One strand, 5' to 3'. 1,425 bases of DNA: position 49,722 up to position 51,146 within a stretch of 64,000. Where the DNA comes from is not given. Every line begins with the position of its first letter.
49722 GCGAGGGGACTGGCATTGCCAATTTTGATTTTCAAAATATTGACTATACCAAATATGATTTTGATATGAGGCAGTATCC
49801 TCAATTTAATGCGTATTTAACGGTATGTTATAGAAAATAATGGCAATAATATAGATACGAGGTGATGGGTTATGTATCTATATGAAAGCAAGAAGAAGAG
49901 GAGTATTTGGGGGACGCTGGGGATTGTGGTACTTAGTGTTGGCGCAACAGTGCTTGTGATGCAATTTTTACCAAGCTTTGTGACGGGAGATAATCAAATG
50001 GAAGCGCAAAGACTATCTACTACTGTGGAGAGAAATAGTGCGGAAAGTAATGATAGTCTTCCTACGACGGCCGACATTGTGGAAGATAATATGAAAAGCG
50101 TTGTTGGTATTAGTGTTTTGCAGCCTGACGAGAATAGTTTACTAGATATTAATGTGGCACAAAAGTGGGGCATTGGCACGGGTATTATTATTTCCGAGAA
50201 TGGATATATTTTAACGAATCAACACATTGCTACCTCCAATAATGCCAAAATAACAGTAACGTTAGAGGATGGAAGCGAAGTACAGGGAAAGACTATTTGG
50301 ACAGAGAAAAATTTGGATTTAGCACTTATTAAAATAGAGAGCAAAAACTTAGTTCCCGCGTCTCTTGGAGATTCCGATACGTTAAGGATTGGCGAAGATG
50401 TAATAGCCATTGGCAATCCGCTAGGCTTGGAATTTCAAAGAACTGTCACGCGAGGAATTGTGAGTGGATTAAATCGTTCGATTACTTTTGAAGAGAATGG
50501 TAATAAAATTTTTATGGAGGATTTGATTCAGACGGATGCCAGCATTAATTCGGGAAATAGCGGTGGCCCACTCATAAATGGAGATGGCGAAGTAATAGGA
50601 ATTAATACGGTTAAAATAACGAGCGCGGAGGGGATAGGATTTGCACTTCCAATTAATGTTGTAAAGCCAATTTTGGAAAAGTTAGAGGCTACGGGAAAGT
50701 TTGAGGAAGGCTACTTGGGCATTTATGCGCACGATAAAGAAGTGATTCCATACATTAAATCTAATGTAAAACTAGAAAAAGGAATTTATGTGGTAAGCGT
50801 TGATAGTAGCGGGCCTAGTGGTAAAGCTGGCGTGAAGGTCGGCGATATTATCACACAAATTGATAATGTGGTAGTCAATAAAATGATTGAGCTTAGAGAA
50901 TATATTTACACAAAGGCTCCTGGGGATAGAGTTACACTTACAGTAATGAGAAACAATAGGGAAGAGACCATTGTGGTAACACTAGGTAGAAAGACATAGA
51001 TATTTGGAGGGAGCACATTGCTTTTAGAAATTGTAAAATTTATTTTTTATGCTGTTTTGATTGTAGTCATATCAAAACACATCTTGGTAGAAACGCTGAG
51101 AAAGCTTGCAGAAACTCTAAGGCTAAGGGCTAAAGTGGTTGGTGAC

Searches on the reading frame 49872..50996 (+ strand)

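Call 12: search_protein_families(library=pfam, proteins=[window:49872-50996:+], max_evalue=0.01)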
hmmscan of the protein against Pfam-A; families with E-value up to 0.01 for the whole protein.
window:49872-50996:+ (375 aa): 7 families
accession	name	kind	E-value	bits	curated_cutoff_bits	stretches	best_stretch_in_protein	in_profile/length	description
PF13365.12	Trypsin_2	-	6.9e-34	118.1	27.6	1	102-244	1-144/144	Trypsin-like peptidase domain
PF00089.32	Trypsin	-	1e-21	78.2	20.6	1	102-266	27-218/220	Trypsin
PF13180.12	PDZ_2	-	6.1e-20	71.7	27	1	299-371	8-80/80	PDZ domain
PF17820.7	PDZ_6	-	8.3e-11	41.9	27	1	307-359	2-53/54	PDZ domain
PF00595.29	PDZ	-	2.4e-08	34.7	23.2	1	297-359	18-81/81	PDZ domain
PF10459.15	Peptidase_S46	-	3.1e-06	26.6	22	0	221-245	626-650/698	Peptidase S46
PF14685.13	PDZ_Tricorn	-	0.0012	19.2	25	1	314-367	31-86/88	Tricorn protease PDZ domain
